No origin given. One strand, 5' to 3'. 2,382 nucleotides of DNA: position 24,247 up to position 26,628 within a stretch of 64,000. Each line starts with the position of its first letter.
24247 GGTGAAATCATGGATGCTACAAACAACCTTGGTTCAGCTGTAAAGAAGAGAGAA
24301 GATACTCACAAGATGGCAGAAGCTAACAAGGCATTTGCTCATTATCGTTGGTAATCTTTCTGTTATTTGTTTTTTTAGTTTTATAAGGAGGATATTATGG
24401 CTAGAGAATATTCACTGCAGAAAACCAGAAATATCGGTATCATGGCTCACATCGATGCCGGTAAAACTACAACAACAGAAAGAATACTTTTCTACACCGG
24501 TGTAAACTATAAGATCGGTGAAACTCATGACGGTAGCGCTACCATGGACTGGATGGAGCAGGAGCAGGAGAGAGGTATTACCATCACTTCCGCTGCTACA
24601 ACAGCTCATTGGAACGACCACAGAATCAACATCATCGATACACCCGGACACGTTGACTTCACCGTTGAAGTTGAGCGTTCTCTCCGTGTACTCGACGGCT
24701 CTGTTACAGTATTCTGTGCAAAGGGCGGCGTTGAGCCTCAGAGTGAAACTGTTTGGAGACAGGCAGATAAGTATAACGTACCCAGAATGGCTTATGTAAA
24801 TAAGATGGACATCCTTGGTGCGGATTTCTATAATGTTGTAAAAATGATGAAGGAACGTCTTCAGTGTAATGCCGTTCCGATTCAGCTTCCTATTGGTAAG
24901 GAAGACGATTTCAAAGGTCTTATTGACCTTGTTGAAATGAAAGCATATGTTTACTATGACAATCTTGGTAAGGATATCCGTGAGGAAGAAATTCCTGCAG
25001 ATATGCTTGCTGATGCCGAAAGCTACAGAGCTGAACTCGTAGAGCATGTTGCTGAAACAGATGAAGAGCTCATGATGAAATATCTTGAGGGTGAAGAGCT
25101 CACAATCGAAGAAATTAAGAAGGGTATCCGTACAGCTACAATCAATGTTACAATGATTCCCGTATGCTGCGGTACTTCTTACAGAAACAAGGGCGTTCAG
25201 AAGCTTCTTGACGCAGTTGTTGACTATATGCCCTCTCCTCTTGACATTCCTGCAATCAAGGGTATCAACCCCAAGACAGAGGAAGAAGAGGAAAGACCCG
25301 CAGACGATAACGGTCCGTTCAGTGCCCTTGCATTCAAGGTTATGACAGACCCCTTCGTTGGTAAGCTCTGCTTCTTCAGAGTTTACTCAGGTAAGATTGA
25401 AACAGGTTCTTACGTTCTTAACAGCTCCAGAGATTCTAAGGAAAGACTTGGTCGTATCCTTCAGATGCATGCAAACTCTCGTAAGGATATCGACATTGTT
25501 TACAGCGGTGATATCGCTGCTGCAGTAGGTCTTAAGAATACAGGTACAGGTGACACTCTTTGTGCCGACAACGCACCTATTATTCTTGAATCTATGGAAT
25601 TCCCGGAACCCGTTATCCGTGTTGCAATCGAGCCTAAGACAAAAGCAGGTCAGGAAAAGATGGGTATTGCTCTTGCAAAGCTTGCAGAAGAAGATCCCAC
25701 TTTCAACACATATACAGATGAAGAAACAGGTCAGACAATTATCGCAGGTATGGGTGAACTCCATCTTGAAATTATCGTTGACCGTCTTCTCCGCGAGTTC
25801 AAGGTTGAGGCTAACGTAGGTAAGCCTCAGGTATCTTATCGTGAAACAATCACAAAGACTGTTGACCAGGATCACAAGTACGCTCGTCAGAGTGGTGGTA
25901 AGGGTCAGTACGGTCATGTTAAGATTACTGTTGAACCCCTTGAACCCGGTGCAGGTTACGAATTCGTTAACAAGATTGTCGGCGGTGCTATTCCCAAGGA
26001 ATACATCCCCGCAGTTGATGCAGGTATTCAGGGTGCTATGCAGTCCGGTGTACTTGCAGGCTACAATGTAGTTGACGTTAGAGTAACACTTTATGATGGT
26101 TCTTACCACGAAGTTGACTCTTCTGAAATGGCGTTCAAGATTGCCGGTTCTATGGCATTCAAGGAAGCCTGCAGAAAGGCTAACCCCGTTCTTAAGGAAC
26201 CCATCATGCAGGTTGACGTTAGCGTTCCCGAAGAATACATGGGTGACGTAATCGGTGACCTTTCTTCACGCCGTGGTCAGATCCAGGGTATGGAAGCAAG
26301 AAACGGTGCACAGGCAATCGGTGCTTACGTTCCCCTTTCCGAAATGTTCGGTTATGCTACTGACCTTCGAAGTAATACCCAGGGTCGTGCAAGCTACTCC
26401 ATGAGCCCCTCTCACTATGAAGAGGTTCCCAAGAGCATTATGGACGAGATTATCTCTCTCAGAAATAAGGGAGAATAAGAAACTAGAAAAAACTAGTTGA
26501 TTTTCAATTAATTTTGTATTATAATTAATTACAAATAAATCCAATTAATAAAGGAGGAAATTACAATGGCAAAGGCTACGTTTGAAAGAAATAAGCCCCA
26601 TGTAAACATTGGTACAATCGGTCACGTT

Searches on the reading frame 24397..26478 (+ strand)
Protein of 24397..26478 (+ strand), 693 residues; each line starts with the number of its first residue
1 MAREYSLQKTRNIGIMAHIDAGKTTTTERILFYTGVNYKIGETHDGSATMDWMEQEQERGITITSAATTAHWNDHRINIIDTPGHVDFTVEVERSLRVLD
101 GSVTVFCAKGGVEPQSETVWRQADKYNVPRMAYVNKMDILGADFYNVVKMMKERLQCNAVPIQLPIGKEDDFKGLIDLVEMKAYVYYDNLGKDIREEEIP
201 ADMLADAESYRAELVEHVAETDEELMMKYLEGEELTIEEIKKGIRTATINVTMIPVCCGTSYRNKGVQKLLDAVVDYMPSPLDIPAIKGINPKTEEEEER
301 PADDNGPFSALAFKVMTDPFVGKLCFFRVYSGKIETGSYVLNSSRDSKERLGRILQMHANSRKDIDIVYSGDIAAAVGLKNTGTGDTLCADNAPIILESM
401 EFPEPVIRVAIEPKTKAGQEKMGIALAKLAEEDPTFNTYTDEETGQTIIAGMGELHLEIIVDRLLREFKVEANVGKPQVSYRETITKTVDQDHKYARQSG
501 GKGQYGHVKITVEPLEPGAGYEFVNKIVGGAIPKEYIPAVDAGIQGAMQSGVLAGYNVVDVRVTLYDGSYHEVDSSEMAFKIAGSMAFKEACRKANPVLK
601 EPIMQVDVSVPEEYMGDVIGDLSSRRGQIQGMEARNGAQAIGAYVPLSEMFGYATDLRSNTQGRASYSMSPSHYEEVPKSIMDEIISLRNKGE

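Call 113: search_protein_families(library=pfam, proteins=[window:24397-26478:+], max_evalue=0.00001)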
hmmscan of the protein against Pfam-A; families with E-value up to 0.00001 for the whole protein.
window:24397-26478:+ (693 aa): 7 families
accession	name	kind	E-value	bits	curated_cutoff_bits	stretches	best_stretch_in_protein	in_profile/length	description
PF00009.33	GTP_EFTU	-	2.3e-63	213.6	26.5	1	9-280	2-188/188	Elongation factor Tu GTP binding domain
PF03764.24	EFG_IV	-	4.6e-52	175.3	24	1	477-596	1-121/121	Elongation factor G, domain IV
PF14492.12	EFG_III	-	2e-33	114.7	27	1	402-476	1-75/75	Elongation Factor G, domain III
PF00679.30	EFG_C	-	3.4e-31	107.6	27.9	1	599-684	2-88/89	Elongation factor G C-terminus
PF22042.2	EF-G_D2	-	6.7e-16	58.6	27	1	307-390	1-83/84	Elongation factor G domain 2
PF03144.31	GTP_EFTU_D2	-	1.2e-14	54.9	30.3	1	322-389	1-73/73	Elongation factor Tu domain 2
PF16658.11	RF3_C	-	3.1e-06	27.5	40.1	1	412-491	16-95/132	Class II release factor RF3, C-terminal domain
